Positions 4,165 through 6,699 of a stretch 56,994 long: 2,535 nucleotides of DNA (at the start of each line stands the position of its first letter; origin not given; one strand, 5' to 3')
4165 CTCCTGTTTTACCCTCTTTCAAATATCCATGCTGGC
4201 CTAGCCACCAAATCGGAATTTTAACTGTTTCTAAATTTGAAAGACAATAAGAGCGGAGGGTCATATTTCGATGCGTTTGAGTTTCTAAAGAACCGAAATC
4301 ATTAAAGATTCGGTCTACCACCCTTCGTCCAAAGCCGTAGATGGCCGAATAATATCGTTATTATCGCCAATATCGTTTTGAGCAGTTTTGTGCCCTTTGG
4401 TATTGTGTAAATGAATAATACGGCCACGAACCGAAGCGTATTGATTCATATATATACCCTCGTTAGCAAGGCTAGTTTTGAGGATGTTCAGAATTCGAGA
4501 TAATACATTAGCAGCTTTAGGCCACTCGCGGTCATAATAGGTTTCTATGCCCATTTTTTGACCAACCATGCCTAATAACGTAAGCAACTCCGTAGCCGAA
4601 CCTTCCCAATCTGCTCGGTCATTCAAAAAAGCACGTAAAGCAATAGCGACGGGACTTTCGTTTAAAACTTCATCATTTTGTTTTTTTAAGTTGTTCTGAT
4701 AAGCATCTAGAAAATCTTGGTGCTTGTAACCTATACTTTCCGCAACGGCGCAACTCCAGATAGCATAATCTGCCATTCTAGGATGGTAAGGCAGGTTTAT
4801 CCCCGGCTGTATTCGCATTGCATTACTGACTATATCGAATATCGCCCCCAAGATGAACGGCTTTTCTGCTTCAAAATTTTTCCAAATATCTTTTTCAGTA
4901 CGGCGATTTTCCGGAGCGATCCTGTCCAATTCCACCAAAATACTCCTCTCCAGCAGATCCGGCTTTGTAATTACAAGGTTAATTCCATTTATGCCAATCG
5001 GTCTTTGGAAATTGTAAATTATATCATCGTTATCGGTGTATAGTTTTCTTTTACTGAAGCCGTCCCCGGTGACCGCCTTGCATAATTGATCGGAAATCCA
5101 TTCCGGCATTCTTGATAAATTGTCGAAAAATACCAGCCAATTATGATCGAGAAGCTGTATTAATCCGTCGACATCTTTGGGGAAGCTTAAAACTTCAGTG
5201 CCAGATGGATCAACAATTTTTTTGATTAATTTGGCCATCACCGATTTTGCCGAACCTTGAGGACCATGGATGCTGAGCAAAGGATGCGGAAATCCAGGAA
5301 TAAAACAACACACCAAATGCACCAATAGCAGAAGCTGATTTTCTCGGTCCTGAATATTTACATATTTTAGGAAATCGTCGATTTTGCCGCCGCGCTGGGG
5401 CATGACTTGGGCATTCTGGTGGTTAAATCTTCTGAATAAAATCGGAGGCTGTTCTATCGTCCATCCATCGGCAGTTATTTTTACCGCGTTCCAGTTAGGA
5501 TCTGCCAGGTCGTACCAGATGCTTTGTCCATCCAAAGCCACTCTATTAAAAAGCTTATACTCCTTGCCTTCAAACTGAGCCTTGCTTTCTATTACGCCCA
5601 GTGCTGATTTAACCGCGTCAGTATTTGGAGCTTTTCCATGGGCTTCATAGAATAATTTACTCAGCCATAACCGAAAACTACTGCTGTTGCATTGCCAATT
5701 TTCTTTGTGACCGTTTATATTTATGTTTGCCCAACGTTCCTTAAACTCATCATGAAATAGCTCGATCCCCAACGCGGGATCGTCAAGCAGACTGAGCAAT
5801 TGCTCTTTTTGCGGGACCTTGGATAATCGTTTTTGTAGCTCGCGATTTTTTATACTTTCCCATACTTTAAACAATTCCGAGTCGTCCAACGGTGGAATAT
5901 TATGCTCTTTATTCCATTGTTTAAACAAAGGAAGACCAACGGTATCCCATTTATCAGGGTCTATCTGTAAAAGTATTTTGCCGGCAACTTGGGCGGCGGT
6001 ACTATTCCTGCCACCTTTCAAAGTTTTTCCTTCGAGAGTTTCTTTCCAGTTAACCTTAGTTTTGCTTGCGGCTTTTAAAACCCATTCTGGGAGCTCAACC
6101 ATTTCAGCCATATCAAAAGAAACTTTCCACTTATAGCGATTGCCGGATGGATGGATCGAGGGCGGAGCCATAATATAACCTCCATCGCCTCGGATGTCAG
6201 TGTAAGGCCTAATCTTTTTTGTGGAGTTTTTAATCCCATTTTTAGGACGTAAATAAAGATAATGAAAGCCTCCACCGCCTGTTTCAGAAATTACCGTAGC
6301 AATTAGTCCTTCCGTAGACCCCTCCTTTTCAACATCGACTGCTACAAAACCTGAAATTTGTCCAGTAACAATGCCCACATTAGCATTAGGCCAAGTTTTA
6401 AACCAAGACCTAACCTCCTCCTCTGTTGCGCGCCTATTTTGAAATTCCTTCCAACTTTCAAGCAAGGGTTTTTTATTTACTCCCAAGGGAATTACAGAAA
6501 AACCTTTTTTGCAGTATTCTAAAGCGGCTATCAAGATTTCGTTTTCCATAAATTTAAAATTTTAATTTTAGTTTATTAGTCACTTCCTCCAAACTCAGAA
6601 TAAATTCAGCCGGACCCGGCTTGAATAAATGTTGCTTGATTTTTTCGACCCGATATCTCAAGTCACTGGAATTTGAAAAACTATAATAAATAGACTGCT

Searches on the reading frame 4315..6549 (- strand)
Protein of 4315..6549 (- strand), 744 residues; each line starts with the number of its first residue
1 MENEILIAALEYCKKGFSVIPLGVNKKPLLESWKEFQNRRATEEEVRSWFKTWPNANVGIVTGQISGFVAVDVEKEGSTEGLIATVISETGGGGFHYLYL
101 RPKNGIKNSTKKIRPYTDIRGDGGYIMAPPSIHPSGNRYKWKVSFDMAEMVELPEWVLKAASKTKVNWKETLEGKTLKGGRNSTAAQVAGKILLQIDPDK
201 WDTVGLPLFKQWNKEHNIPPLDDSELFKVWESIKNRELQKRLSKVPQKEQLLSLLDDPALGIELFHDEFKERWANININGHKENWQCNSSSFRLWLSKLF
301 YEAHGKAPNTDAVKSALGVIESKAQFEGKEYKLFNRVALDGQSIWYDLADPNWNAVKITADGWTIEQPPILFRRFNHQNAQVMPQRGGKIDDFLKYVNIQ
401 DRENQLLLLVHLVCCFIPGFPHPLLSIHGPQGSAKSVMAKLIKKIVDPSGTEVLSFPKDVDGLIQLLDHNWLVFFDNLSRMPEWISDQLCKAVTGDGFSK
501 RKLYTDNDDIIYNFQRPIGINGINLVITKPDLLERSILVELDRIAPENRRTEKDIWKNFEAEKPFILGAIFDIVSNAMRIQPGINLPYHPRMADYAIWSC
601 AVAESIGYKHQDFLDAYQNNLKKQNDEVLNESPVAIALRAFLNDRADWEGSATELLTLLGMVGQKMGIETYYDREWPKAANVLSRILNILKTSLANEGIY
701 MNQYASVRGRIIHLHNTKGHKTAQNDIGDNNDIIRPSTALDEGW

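Call 31: search_protein_families(library=pfam, proteins=[window:4315-6549:-], max_evalue=0.001)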
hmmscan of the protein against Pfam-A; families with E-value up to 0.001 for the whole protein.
window:4315-6549:- (744 aa): 1 family
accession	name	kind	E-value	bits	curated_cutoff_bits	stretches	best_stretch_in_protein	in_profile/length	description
PF09250.16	Prim-Pol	-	6.8e-30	105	22.8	1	9-156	1-158/158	Bifunctional DNA primase/polymerase, N-terminal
